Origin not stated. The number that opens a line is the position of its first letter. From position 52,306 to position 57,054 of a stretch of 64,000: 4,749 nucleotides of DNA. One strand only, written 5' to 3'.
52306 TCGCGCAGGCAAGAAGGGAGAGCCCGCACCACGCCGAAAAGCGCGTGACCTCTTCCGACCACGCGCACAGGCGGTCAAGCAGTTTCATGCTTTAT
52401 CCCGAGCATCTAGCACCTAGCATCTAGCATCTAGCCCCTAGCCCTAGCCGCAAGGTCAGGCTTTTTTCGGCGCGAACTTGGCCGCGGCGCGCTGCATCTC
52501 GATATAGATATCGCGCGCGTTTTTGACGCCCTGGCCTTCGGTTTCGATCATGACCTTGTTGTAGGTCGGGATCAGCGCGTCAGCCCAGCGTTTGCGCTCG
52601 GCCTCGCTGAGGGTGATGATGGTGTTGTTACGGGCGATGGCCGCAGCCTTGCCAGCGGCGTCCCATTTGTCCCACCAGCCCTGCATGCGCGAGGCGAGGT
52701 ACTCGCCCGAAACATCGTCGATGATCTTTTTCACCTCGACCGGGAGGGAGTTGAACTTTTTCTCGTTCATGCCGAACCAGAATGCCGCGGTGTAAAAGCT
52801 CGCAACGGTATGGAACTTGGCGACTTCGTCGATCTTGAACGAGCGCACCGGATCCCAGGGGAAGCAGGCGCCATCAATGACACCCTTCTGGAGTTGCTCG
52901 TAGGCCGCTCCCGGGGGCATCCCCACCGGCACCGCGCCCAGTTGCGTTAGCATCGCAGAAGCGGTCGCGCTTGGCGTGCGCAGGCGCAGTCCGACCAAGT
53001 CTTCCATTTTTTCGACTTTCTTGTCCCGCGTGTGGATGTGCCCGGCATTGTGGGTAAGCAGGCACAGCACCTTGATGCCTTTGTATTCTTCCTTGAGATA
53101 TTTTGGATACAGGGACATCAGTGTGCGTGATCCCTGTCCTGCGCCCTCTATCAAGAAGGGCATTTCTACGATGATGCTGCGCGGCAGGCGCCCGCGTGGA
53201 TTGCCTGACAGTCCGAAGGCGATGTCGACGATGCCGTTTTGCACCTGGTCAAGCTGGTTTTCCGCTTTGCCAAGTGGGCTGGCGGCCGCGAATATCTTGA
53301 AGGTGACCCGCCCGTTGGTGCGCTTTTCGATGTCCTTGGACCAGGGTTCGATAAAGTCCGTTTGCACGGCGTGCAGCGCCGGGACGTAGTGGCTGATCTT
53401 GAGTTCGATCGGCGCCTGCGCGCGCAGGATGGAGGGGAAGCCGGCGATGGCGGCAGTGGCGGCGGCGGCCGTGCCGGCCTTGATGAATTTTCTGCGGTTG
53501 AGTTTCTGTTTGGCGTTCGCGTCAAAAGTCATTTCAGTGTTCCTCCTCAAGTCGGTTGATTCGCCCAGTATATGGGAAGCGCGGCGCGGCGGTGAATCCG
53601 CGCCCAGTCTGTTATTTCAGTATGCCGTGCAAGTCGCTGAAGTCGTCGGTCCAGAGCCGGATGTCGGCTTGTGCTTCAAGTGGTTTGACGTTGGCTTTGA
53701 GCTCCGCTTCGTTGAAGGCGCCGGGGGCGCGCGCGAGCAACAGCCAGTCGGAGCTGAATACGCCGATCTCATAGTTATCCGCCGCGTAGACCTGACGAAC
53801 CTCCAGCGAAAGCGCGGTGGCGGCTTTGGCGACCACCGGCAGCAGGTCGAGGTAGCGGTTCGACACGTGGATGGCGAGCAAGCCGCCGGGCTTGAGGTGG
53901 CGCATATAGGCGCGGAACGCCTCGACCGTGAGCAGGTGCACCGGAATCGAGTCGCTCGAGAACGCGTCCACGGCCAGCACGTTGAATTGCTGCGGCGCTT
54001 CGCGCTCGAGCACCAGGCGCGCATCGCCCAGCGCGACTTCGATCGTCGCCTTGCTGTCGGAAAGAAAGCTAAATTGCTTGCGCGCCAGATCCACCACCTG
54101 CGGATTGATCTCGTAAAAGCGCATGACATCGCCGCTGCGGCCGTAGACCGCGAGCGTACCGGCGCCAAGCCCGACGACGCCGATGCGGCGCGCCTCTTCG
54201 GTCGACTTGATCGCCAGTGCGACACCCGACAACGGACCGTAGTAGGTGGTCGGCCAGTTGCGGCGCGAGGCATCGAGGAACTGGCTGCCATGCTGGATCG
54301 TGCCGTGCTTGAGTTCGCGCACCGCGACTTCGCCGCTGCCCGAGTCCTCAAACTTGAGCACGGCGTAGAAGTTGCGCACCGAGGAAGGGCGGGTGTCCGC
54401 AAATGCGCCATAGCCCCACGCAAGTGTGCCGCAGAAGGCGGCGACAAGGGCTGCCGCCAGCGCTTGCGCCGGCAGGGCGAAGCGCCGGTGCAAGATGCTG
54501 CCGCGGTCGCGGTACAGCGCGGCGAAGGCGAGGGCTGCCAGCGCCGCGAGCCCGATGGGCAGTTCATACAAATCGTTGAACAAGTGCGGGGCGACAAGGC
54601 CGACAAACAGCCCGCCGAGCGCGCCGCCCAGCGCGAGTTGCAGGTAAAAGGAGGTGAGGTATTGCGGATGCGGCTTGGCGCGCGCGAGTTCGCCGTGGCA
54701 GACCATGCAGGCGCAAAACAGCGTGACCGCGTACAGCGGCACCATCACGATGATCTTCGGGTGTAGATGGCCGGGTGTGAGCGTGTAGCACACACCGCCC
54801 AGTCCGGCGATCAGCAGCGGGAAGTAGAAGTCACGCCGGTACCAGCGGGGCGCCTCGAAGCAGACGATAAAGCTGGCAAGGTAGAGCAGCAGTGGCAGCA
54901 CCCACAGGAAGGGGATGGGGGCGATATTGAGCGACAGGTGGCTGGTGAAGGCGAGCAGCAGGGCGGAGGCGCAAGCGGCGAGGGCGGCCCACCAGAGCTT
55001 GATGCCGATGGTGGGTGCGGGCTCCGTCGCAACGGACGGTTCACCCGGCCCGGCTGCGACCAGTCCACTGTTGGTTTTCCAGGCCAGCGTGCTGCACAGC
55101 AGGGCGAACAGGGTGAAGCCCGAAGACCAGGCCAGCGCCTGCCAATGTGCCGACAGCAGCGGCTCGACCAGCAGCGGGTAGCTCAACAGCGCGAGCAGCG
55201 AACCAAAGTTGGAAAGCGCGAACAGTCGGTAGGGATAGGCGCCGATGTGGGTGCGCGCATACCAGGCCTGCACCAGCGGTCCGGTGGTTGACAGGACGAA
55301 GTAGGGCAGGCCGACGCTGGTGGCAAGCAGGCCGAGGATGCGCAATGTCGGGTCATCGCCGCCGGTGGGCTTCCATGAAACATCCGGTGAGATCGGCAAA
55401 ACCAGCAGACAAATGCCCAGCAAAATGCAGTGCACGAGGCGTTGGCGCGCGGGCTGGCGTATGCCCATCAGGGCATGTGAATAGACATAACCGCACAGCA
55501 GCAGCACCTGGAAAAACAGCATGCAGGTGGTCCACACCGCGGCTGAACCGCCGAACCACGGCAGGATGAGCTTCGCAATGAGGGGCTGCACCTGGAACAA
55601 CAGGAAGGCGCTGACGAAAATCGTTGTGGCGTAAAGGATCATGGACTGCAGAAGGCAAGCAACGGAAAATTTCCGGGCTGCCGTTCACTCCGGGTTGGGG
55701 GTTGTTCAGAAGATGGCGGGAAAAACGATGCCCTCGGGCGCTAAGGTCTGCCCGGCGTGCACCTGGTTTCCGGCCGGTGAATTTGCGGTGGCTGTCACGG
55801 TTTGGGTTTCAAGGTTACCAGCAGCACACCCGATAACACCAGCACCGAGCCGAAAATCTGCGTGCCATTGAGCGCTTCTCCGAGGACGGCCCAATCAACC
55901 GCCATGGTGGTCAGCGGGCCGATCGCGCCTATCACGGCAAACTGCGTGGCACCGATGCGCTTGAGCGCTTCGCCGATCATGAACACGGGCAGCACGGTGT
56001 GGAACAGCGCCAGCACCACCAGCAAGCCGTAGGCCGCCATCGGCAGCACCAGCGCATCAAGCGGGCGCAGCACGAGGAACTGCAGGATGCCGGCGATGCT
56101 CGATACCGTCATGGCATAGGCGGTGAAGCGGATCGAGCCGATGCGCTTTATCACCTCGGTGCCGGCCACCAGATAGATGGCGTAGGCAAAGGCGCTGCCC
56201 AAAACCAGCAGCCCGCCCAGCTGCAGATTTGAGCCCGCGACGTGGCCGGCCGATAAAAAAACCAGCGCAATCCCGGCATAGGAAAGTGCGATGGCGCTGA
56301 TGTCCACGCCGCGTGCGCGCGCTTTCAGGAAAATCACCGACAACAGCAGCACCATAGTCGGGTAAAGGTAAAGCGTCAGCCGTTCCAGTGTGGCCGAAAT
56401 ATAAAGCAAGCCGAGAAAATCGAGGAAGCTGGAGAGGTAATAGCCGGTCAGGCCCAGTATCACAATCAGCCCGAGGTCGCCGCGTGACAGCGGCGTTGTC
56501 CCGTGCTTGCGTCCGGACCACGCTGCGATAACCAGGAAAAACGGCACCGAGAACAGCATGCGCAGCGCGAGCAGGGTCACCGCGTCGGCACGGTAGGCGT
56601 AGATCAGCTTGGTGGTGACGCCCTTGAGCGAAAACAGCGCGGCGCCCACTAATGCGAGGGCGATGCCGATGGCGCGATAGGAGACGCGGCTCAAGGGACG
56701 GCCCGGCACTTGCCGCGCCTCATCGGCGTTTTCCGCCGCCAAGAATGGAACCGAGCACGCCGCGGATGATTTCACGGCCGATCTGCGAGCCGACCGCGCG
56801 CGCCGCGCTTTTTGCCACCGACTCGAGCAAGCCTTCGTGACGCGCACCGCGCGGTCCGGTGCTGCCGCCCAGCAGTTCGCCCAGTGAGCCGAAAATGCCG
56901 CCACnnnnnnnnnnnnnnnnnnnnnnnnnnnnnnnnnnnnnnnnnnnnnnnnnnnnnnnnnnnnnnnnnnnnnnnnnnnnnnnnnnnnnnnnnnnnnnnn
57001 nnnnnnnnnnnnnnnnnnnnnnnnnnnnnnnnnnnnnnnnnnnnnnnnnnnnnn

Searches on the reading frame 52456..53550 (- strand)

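Call 6: search_protein_families(library=pfam, proteins=[window:52456-53550:-], max_evalue=0.0001)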
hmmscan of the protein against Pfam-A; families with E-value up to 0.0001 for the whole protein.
window:52456-53550:- (364 aa): 1 family
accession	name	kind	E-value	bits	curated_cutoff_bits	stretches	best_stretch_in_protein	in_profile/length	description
PF03480.18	DctP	-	6.1e-50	170.6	23.4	1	52-336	1-285/286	Bacterial extracellular solute-binding protein, family 7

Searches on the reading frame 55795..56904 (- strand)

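Call 6: search_protein_families(library=pfam, proteins=[window:55795-56904:-], max_evalue=0.0001)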
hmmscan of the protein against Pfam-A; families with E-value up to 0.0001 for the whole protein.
window:55795-56904:- (369 aa): 1 family
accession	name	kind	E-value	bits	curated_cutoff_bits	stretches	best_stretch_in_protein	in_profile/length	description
PF00892.27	EamA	-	8.1e-32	110.8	28.2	2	229-364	2-134/135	EamA-like transporter family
